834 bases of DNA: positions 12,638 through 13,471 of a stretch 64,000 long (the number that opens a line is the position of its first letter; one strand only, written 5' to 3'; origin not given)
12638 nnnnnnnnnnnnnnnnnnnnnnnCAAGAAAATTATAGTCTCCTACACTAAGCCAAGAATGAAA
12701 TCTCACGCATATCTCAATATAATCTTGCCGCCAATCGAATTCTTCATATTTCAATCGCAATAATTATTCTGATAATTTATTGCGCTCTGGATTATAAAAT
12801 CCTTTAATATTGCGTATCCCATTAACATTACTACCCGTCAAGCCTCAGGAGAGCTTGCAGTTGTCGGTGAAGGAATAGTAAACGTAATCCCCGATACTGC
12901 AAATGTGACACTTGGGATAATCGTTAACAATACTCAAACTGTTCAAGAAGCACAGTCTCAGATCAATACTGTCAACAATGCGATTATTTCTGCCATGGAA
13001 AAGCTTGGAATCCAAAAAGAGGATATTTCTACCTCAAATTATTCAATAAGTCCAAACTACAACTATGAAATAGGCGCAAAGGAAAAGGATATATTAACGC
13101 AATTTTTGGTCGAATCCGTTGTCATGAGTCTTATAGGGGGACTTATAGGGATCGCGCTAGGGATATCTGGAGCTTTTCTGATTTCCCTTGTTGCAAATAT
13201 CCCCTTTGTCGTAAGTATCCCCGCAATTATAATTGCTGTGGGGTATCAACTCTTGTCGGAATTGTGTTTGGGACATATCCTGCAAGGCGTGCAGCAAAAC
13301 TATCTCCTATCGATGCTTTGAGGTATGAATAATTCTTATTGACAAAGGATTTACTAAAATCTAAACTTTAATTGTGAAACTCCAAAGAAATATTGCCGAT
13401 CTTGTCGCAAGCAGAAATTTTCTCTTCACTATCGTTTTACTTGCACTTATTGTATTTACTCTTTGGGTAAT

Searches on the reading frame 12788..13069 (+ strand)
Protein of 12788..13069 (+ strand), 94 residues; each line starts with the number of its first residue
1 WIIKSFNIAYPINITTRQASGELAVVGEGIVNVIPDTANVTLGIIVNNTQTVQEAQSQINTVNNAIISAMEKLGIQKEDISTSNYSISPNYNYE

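Call 39: find_related_loci(query=window:12788-13069:+, collection=metagenome_contigs, flank=4000)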
Query seq(94 aa) (94 aa) in metagenome_contigs; peptide patterns used: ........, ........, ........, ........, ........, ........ (x = any residue, [..] = any of these).
600 stretches matched a pattern (row limit reached: there are more); 4 encode a relative of the query (tblastn E <= 1e-3); 4 distinct loci.
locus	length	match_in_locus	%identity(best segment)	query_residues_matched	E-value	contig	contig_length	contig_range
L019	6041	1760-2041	69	1-94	4e-43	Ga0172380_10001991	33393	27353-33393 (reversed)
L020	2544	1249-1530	68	1-94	8e-42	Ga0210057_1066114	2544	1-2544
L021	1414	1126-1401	60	1-93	2e-36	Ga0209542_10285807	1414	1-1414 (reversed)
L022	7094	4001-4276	53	3-94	3e-29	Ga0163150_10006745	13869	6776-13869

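Call 40: find_related_loci(query=window:12788-13069:+, collection=genome_contigs, flank=6000)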
Query seq(94 aa) (94 aa) in genome_contigs; peptide patterns used: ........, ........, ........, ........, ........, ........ (x = any residue, [..] = any of these).
599 stretches matched a pattern (row limit reached: there are more); 5 encode a relative of the query (tblastn E <= 1e-3); 5 distinct loci.
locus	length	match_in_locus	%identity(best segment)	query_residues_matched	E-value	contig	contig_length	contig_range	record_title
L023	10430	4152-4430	66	1-93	4e-40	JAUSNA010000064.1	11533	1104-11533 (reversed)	MAG: Candidatus Levyibacteriota bacterium isolate E19_metabat.bin.104 E19_k141_72759, whole genome shotgun sequence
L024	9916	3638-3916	65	1-93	1e-38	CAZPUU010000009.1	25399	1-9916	MAG TPA_asm: uncultured Gammaproteobacteria bacterium isolate SRP192515_co2_165 genome assembly, contig: NODE_1482_lengt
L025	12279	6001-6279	60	1-93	6e-37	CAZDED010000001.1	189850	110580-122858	MAG TPA_asm: uncultured Gammaproteobacteria bacterium isolate SRP278252_co2_138 genome assembly, contig: NODE_73_length_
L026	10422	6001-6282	57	1-94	2e-33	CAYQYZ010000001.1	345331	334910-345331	MAG TPA_asm: uncultured Gammaproteobacteria bacterium isolate SRP286056_co1_376 genome assembly, contig: NODE_7_length_3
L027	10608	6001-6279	55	1-93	4e-31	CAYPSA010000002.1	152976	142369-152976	MAG TPA_asm: uncultured Gammaproteobacteria bacterium isolate binchicken_co105_227 genome assembly, contig: NODE_107_len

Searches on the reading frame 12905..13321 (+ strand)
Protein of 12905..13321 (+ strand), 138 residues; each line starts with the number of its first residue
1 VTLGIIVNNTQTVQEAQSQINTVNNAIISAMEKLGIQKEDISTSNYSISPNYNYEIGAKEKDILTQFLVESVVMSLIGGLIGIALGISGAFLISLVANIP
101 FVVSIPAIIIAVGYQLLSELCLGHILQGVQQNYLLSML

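Call 6: search_protein_families(library=pfam, proteins=[window:12905-13321:+])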
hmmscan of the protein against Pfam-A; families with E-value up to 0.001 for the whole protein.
window:12905-13321:+ (138 aa): 2 families
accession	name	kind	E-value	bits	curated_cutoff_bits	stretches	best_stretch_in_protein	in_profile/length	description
PF04402.19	SIMPL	-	3.7e-10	40.8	25.2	1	6-64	22-78/205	Protein of unknown function (DUF541)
PF02687.27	FtsX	-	3e-07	31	25.5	1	56-114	36-99/120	FtsX-like permease C-terminal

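Call 54: find_encoding_contigs(protein=window:12905-13321:+, flank=3000, max_places=10)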
Protein window:12905-13321:+ (138 aa): 2 contigs read that carry it; 2 places shown.
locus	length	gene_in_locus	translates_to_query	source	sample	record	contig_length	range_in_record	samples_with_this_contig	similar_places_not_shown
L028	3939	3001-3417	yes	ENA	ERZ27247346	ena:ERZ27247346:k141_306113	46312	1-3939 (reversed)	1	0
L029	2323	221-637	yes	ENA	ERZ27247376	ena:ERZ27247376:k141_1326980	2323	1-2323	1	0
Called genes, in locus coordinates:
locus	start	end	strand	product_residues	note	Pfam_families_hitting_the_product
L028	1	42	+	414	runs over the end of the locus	PF25919:BSH_CusB (faint), PF00364:Biotin_lipoyl (faint), PF25944:Beta-barrel_RND (weak), PF25954:Beta-barrel_RND_2 (weak), PF25990:Beta-barrel_YknX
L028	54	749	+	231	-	PF00005:ABC_tran, PF02463:SMC_N (faint), PF13304:AAA_21 (faint)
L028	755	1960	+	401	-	PF12704:MacB_PCD, PF02687:FtsX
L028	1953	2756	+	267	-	PF00730:HhH-GPD, PF00633:HHH (weak)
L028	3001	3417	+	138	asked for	PF04402:SIMPL, PF02687:FtsX (weak)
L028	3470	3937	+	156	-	?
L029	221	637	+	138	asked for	PF04402:SIMPL, PF02687:FtsX (weak)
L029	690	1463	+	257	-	PF04402:SIMPL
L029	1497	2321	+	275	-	?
